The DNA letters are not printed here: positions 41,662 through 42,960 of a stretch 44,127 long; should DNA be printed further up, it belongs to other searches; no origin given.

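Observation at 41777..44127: AT-rich, uptake-sequence-free two-gene operon: a large LRR protein followed by an LRR-DUF2971-like protein. A candidate sensor-effector (defence-type) system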

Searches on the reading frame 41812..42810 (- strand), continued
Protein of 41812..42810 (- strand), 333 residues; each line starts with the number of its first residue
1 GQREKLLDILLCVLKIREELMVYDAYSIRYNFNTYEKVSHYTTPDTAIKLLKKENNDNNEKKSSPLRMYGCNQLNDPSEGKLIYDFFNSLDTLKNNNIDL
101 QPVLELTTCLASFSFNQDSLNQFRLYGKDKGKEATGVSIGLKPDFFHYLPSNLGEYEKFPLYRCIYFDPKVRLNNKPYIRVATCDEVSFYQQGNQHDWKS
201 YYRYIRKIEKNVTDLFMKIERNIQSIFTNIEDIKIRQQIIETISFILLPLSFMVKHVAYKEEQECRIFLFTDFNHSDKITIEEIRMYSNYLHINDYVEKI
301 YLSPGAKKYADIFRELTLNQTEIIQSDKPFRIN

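Call 65: search_protein_families(library=pfam, alignment_id=A5, max_evalue=0.00001)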
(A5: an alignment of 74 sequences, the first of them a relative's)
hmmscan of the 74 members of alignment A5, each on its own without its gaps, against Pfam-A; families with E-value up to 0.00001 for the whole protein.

A. member 1, L013:7044-7502:+ (153 aa): 2 families
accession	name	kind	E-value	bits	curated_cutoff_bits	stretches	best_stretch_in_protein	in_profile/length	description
PF00075.30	RNase_H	-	2.7e-48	164.2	25.8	1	5-145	2-140/141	RNase H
PF13456.12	RVT_3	-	1.3e-07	32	21.6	1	11-143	2-122/123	Reverse transcriptase-like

B. families by the number of members that match (of 74 scanned): 64 families (the first 25 are shown)
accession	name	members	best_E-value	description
PF03606.21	DcuC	4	5.7e-140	C4-dicarboxylate anaerobic carrier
PF07291.16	MauE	4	2.8e-10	Methylamine utilisation protein MauE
PF06808.19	DctM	4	4.3e-09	Tripartite ATP-independent periplasmic transporter, DctM component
PF13151.12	DUF3990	2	1.1e-42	Protein of unknown function (DUF3990)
PF03938.19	OmpH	2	1.5e-22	Outer membrane protein (OmpH-like)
PF13522.11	GATase_6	2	4.5e-20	Glutamine amidotransferase domain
PF13537.11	GATase_7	2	1.4e-15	Glutamine amidotransferase domain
PF13391.12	HNH_2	2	1.4e-09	HNH endonuclease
PF00012.26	HSP70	1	1.2e-266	Hsp70 protein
PF17132.9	Glyco_hydro_106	1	6.9e-212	alpha-L-rhamnosidase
PF00456.26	Transketolase_N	1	2.2e-154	Transketolase, thiamine diphosphate binding domain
PF08543.17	Phos_pyr_kin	1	3e-98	Phosphomethylpyrimidine kinase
PF09903.14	DUF2130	1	9e-89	Uncharacterized protein conserved in bacteria (DUF2130)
PF19580.5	Exo_endo_phos_3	1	2e-77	Endonuclease/Exonuclease/phosphatase family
PF00291.31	PALP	1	4.9e-71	Pyridoxal-phosphate dependent enzyme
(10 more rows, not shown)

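Call 83: fold_search(model_id=the predicted structure, library=viral)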
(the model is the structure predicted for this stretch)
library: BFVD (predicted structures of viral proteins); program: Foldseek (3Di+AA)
matches with E <= 10: 105; with E <= 0.001: 0
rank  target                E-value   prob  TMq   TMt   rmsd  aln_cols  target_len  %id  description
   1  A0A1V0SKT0            5.0e-02  0.47  0.24  0.34  13.8       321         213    9  Uncharacterized protein [Klosneuvirus KNV1]
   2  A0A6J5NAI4            6.3e-02  0.33  0.24  0.21  14.3       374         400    7  Uncharacterized protein [uncultured Caudovirales phage]
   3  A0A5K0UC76            6.3e-02  0.25  0.23  0.22  18.1       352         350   12  Uncharacterized protein [Yasminevirus sp. GU-2018]
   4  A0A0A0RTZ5            7.5e-02  0.30  0.24  0.30  14.9       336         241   11  Uncharacterized protein [Mycobacterium phage Larenn]
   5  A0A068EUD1            1.1e-01  0.15  0.22  0.10  17.1       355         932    8  ParB-like N-terminal domain-containing protein [Bacillus phage CP-51]
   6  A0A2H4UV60            1.2e-01  0.30  0.25  0.29  15.3       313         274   10  Uncharacterized protein [Bodo saltans virus]
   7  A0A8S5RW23            1.3e-01  0.09  0.12  0.14  18.3       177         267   11  Uncharacterized protein [Siphoviridae sp. ctHip2]
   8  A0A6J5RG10            2.4e-01  0.15  0.17  0.21  11.6       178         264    9  Uncharacterized protein [uncultured Caudovirales phage]
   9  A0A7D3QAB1            3.4e-01  0.20  0.10  0.16   8.5        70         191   18  (no name in the UniProt tables at hand)
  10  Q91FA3                4.5e-01  0.28  0.11  0.17   8.6        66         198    8  Uncharacterized protein 422L [Invertebrate iridescent virus 6]
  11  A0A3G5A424            5.1e-01  0.16  0.12  0.13   7.9        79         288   10  Uncharacterized protein [Harvfovirus sp.]
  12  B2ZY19                5.4e-01  0.11  0.11  0.14   6.9        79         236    6  Uncharacterized protein [Ralstonia phage phiRSL1]
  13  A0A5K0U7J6            5.7e-01  0.02  0.07  0.07  18.8       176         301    9  Uncharacterized protein [Yasminevirus sp. GU-2018]
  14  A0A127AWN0            8.5e-01  0.04  0.07  0.10  14.4        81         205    9  Uncharacterized protein [Bacillus phage SP-15]
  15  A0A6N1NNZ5            9.0e-01  0.12  0.22  0.37  13.9       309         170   11  Uncharacterized protein [Tupanvirus soda lake]
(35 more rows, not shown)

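Call 93: search_protein_families(library=pfam, proteins=[L014:4306-6000:+, L015:3307-6000:+, L016:116-1555:+, L017:2644-6000:+, L019:5131-6000:+, L020:807-2168:+, L027:427-1869:+, L028:5497-6000:+, L018:5392-6000:+, L033:5050-6000:+], max_evalue=0.000001)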
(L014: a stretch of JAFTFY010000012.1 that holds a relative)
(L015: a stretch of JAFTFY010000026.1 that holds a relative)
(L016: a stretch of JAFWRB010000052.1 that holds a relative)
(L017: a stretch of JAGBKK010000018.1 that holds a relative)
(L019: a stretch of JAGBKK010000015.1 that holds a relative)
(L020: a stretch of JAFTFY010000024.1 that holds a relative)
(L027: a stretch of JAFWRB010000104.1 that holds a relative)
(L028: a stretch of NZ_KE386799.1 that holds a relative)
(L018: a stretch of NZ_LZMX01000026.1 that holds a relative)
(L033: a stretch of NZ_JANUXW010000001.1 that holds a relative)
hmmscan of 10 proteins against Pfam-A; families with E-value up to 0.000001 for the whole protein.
L014:4306-6000:+ (565 aa): 8 families
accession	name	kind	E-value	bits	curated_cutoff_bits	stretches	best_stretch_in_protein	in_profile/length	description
PF23598.1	LRR_14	-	1.2e-44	153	40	3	298-477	16-194/353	Leucine-rich repeat region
PF12799.13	LRR_4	-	3.5e-32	110.1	27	0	353-393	2-40/44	Leucine Rich repeats (2 copies)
PF00560.39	LRR_1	-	1.4e-27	90.3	20.6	0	377-399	1-23/23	Leucine Rich Repeat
PF25019.1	LRR_R13L1-DRL21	-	5.2e-27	94.7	27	0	367-408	83-125/127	R13L1/DRL21 LRRs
PF25013.1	LRR_Zer-1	-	1.7e-26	93.4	27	1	300-390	4-99/137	Zer-1-like, Leucine-rich repeats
PF23286.1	LRR_13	-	5e-26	92.1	30.1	0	306-389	5-87/210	Disease resistance protein RPS4B-like, leucine-rich repeats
PF13855.12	LRR_8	-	2.4e-20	72.5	27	0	113-170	2-59/61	Leucine rich repeat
PF23952.1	LRR_EndoS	-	1e-10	42.3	27.9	0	108-175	41-110/116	Endo-beta-N-acetylglucosaminidase EndoS LRR domain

L015:3307-6000:+ (898 aa): 10 families
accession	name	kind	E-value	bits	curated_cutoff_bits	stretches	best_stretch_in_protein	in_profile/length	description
PF23598.1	LRR_14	-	1.8e-98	330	40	9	112-241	24-150/353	Leucine-rich repeat region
PF12799.13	LRR_4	-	3.3e-61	202.4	27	0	758-800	1-41/44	Leucine Rich repeats (2 copies)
PF25019.1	LRR_R13L1-DRL21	-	2.1e-55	186.5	27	0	543-600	70-127/127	R13L1/DRL21 LRRs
PF00560.39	LRR_1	-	1.7e-53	167.4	20.6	0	183-205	1-23/23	Leucine Rich Repeat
PF25013.1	LRR_Zer-1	-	2.3e-52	177.2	27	2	706-791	4-95/137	Zer-1-like, Leucine-rich repeats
PF13855.12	LRR_8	-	6.9e-51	170.3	27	0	639-697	2-60/61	Leucine rich repeat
PF23286.1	LRR_13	-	2.3e-46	158.6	30.1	0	711-797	4-89/210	Disease resistance protein RPS4B-like, leucine-rich repeats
PF23952.1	LRR_EndoS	-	1.3e-24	87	27.9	0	442-510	41-111/116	Endo-beta-N-acetylglucosaminidase EndoS LRR domain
PF23247.1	LRR_RPS2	-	1.1e-22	81.2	27.9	0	301-433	27-160/160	Plant disease resistance protein RPS2-like, leucine-rich repeats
PF24758.1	LRR_At5g56370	-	3.9e-15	56.6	27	0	283-370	18-110/227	FBD-associated F-box protein At5g56370, LRR repeats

L016:116-1555:+ (480 aa): 2 families
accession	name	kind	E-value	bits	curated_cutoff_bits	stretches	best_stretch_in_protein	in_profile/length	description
PF07728.20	AAA_5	-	1.2e-17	64.7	22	1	13-147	1-135/139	AAA domain (dynein-related subfamily)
PF07726.17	AAA_3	-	1.9e-07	31.4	27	0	15-150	3-128/131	ATPase family associated with various cellular activities (AAA)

L017:2644-6000:+ (1119 aa): 10 families
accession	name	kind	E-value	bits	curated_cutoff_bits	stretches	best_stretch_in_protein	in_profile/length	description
PF23598.1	LRR_14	-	3.1e-115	385.1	40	10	248-362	36-146/353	Leucine-rich repeat region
PF25019.1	LRR_R13L1-DRL21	-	1.8e-59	199.6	27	0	893-966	54-127/127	R13L1/DRL21 LRRs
PF25013.1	LRR_Zer-1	-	6.3e-46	156.4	27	0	255-319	4-66/137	Zer-1-like, Leucine-rich repeats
PF23286.1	LRR_13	-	2.2e-45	155.4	30.1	2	787-978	3-198/210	Disease resistance protein RPS4B-like, leucine-rich repeats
PF12799.13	LRR_4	-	8.5e-41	137.5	27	0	427-468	1-40/44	Leucine Rich repeats (2 copies)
PF13855.12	LRR_8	-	1e-38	131.3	27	0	212-266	2-56/61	Leucine rich repeat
PF00560.39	LRR_1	-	2.3e-32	104.5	20.6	0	308-330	1-23/23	Leucine Rich Repeat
PF23247.1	LRR_RPS2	-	2.8e-23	83.1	27.9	0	615-750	27-160/160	Plant disease resistance protein RPS2-like, leucine-rich repeats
PF23952.1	LRR_EndoS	-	2.6e-20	73.2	27.9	0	423-491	41-111/116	Endo-beta-N-acetylglucosaminidase EndoS LRR domain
PF24758.1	LRR_At5g56370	-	8.6e-15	55.5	27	0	907-967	10-72/227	FBD-associated F-box protein At5g56370, LRR repeats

L019:5131-6000:+ (290 aa): 9 families
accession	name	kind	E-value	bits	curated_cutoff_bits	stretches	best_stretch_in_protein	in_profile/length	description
PF13174.12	TPR_6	-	3.1e-16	59.3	26.3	0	165-193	2-30/33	Tetratricopeptide repeat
PF00515.34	TPR_1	-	4.3e-16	58.4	27.8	0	127-152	1-26/34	Tetratricopeptide repeat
PF07719.23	TPR_2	-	2.1e-14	52.8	27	0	163-188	1-26/34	Tetratricopeptide repeat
PF13432.12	TPR_16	-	1.6e-12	48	32.7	0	132-182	2-50/65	Tetratricopeptide repeat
PF13424.12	TPR_12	-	3.4e-11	43.6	30.1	0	129-185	5-67/77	Tetratricopeptide repeat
PF07721.20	TPR_4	-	1.6e-08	34.8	27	0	127-150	1-24/26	Tetratricopeptide repeat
PF13181.12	TPR_8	-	9.6e-08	32.1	25.7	0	163-185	1-23/34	Tetratricopeptide repeat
PF14559.12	TPR_19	-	4.3e-07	30.6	25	0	138-199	2-62/68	Tetratricopeptide repeat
PF13428.12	TPR_14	-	8.6e-07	29.5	23.5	0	129-156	3-30/44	Tetratricopeptide repeat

L020:807-2168:+ (454 aa): 0 families

L027:427-1869:+ (481 aa): 0 families

L028:5497-6000:+ (168 aa): 4 families
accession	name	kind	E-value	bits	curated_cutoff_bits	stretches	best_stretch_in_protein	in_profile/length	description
PF07719.23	TPR_2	-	2.2e-09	37.1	27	0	7-31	1-25/34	Tetratricopeptide repeat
PF13174.12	TPR_6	-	4.2e-09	36.9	26.3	0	81-107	2-28/33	Tetratricopeptide repeat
PF13432.12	TPR_16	-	1.4e-08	35.4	32.7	0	12-67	2-55/65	Tetratricopeptide repeat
PF00515.34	TPR_1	-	2e-08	34.1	27.8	0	48-68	6-26/34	Tetratricopeptide repeat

L018:5392-6000:+ (203 aa): 3 families
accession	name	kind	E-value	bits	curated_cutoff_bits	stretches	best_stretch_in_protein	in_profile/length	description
PF00515.34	TPR_1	-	4.4e-09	36.2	27.8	0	94-118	2-26/34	Tetratricopeptide repeat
PF07719.23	TPR_2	-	1.7e-08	34.4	27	0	25-47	4-26/34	Tetratricopeptide repeat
PF13174.12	TPR_6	-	1.7e-07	31.9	26.3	0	95-119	2-26/33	Tetratricopeptide repeat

L033:5050-6000:+ (317 aa): 24 families
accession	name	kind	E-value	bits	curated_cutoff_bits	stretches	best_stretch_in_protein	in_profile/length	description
PF00515.34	TPR_1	-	1.3e-39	132.9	27.8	0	159-183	1-25/34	Tetratricopeptide repeat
PF07719.23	TPR_2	-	2.5e-36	121.2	27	0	160-183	2-25/34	Tetratricopeptide repeat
PF13432.12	TPR_16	-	4.1e-29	101.1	32.7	0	236-291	2-55/65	Tetratricopeptide repeat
PF13181.12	TPR_8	-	2.8e-26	89.8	25.7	0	161-183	3-25/34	Tetratricopeptide repeat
PF13174.12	TPR_6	-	6.3e-24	83.4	26.3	0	161-185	2-26/33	Tetratricopeptide repeat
PF13424.12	TPR_12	-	3.6e-23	82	30.1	0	124-183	4-69/77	Tetratricopeptide repeat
PF13176.12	TPR_7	-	4.2e-21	73.6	27.9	0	164-184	4-24/36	Tetratricopeptide repeat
PF13428.12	TPR_14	-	2.8e-20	71.2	23.5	0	162-194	4-38/44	Tetratricopeptide repeat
PF13414.12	TPR_11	-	6.1e-20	71.1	26.8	0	166-183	1-18/42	TPR repeat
PF13374.12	TPR_10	-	4.5e-17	61.9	27.5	0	164-183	7-26/42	Tetratricopeptide repeat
PF24575.1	TPR_Slam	-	1e-14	55.3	35.2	0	160-198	48-86/104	Surface lipoprotein assembly modifier, N-terminal TPR repeats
PF14559.12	TPR_19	-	2e-12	47.7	25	0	205-272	1-66/68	Tetratricopeptide repeat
PF21545.3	T7SS_EccA1_N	-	7.1e-12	45.6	27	0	119-190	164-236/272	T7SS, ESX-1 secretion system protein EccA1, N-terminal domain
PF17874.7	TPR_MalT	-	1.9e-11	44.3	45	0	79-181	32-144/336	MalT-like TPR region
PF13431.12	TPR_17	-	3e-11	43.1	24.4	0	159-179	13-33/34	Tetratricopeptide repeat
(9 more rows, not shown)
